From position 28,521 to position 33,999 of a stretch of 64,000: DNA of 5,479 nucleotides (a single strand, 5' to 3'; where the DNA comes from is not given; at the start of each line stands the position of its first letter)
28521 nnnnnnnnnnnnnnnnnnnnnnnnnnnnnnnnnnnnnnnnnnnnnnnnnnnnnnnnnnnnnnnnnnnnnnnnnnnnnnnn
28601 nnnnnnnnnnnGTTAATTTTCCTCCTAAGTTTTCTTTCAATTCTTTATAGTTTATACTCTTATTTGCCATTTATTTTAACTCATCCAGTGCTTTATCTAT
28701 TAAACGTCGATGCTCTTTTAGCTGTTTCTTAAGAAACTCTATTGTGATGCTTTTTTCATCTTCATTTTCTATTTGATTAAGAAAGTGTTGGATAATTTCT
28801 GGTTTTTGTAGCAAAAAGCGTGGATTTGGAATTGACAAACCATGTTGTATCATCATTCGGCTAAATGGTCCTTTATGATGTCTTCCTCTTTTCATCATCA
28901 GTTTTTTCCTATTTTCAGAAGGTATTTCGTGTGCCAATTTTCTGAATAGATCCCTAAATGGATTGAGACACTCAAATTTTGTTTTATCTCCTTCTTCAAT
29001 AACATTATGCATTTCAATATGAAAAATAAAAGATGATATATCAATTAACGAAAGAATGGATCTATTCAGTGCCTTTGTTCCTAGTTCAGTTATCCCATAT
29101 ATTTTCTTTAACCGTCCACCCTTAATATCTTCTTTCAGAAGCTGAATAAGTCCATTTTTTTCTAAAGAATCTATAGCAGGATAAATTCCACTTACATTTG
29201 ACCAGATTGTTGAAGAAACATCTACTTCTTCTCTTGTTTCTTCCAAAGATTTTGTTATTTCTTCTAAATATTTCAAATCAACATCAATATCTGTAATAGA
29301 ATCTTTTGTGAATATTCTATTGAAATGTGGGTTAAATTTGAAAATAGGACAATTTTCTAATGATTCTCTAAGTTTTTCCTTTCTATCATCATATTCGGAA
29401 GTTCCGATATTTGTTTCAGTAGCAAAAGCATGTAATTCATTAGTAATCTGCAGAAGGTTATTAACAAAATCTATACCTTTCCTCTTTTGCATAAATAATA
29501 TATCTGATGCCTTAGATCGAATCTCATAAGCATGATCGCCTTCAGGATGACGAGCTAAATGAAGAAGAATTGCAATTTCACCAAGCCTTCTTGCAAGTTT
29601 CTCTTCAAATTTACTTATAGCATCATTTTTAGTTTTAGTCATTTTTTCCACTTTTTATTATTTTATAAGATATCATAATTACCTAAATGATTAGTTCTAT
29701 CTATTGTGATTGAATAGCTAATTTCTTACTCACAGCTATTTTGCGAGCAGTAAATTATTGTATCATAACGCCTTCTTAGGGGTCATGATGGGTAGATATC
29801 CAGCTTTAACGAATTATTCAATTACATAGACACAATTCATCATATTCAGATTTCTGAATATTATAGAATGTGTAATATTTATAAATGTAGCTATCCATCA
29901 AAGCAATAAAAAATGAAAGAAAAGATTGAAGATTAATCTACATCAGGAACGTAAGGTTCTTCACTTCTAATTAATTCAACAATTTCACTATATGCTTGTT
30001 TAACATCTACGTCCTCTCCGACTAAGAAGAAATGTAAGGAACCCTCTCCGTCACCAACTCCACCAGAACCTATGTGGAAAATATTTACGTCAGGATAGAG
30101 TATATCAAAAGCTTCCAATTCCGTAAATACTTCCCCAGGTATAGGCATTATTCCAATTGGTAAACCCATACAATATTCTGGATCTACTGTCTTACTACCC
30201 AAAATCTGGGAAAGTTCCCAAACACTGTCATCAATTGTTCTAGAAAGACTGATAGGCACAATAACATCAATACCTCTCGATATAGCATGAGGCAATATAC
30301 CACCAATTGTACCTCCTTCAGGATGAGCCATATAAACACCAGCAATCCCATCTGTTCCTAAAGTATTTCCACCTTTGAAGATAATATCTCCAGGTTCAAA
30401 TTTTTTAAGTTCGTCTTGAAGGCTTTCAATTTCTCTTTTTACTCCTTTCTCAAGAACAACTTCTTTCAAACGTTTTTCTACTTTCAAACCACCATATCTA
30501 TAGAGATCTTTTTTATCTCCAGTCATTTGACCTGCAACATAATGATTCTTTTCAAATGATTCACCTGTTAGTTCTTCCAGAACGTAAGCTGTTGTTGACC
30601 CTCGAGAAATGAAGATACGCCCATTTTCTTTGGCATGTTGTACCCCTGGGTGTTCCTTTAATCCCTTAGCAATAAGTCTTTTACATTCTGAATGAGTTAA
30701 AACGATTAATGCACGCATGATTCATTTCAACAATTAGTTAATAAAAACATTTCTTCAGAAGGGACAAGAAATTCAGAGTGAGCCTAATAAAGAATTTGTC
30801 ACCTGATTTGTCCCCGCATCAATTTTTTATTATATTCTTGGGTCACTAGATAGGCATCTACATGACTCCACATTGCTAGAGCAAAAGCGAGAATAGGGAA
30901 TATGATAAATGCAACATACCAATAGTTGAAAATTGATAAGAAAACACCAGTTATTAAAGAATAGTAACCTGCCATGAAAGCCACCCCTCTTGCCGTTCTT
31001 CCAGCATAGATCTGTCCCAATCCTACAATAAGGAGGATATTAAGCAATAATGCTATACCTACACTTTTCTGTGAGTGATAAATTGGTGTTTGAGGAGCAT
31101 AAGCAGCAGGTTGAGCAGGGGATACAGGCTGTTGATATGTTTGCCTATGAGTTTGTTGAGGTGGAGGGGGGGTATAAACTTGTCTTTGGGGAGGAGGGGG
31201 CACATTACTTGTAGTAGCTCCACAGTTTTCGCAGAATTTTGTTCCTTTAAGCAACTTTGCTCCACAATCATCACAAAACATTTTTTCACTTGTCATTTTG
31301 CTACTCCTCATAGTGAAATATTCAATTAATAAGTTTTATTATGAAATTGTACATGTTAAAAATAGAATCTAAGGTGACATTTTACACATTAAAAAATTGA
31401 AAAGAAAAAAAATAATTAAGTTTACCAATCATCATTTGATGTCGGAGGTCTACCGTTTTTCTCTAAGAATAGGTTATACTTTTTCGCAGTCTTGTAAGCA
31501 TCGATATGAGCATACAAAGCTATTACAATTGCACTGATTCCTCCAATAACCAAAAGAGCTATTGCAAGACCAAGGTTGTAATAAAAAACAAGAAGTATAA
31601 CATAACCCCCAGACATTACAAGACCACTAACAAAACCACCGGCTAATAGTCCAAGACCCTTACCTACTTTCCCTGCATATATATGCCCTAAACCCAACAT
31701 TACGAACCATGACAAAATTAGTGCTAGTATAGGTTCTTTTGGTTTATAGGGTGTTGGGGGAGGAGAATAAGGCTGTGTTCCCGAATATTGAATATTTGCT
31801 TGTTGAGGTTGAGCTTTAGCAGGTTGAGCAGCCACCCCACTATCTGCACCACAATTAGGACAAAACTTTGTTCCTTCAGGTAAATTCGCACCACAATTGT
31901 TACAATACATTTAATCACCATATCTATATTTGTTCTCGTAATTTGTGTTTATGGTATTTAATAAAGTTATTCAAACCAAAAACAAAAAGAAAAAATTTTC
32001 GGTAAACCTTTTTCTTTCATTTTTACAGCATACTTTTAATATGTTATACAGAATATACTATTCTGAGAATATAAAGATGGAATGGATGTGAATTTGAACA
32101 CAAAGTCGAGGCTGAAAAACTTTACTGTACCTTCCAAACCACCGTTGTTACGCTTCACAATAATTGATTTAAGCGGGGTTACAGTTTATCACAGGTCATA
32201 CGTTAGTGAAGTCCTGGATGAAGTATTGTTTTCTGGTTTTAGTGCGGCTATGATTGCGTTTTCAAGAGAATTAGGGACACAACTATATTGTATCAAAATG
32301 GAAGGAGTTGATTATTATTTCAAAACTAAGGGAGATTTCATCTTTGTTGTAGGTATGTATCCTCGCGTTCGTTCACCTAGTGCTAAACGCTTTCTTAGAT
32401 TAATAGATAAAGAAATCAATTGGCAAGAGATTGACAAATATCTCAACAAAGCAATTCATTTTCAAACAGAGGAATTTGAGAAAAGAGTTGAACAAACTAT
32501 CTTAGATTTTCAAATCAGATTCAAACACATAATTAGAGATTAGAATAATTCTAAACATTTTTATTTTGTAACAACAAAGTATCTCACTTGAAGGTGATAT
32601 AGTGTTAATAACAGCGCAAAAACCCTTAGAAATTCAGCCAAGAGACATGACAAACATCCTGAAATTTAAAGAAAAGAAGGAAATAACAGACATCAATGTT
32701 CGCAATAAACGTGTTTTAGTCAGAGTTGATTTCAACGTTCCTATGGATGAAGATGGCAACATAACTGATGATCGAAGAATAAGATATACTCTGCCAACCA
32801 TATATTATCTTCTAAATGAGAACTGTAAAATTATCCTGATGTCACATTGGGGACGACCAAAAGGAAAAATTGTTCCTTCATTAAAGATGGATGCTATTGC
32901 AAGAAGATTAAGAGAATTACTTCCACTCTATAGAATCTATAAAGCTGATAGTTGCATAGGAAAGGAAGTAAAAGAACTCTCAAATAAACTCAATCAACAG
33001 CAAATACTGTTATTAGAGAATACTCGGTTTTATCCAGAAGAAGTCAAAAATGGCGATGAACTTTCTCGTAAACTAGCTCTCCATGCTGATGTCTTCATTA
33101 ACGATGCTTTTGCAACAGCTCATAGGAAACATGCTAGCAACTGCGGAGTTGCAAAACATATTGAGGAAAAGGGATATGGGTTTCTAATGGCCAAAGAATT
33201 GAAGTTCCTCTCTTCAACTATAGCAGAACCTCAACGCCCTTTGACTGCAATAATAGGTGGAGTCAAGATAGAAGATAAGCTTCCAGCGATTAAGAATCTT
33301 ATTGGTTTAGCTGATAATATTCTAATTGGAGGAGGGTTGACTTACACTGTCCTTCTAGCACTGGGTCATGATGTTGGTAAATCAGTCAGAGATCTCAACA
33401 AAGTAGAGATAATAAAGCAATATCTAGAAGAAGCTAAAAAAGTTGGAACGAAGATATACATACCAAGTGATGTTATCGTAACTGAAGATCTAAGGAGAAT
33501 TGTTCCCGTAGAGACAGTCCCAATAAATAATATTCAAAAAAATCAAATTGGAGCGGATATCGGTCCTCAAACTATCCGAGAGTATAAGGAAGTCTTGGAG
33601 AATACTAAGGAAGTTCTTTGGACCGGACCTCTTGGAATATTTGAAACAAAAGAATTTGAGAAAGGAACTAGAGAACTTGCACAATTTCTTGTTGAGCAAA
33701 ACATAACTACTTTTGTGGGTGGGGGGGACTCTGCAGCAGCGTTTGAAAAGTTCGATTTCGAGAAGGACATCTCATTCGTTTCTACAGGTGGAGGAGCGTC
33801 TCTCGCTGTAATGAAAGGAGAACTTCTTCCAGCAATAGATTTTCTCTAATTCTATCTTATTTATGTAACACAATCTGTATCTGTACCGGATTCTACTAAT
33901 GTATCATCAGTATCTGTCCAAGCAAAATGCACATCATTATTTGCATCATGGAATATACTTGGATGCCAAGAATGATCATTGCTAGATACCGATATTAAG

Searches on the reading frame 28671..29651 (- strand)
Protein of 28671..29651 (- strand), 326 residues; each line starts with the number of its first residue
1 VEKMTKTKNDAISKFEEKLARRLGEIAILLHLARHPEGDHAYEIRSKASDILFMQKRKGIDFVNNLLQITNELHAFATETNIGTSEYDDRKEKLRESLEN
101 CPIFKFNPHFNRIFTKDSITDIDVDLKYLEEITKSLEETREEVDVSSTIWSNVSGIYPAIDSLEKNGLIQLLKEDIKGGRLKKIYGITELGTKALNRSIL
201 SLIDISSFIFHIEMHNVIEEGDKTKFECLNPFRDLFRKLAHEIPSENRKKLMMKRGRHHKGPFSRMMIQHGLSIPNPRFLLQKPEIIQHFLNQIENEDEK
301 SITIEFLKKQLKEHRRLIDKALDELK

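Call 29: search_protein_families(library=pfam, proteins=[window:28671-29651:-], max_evalue=0.001)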
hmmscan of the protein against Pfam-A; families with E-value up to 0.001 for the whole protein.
window:28671-29651:- (326 aa): 1 family
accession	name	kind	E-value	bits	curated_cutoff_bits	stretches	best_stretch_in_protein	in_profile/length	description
PF03551.20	PadR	-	5e-08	33.3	27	1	131-196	14-74/75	Transcriptional regulator PadR-like family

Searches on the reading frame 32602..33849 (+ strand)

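Call 28: search_protein_families(library=pfam, proteins=[window:32602-33849:+], max_evalue=0.001)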
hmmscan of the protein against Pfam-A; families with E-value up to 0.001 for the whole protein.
window:32602-33849:+ (415 aa): 1 family
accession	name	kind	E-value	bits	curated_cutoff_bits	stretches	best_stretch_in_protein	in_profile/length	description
PF00162.24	PGK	-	1e-136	456.3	27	1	28-407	1-379/379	Phosphoglycerate kinase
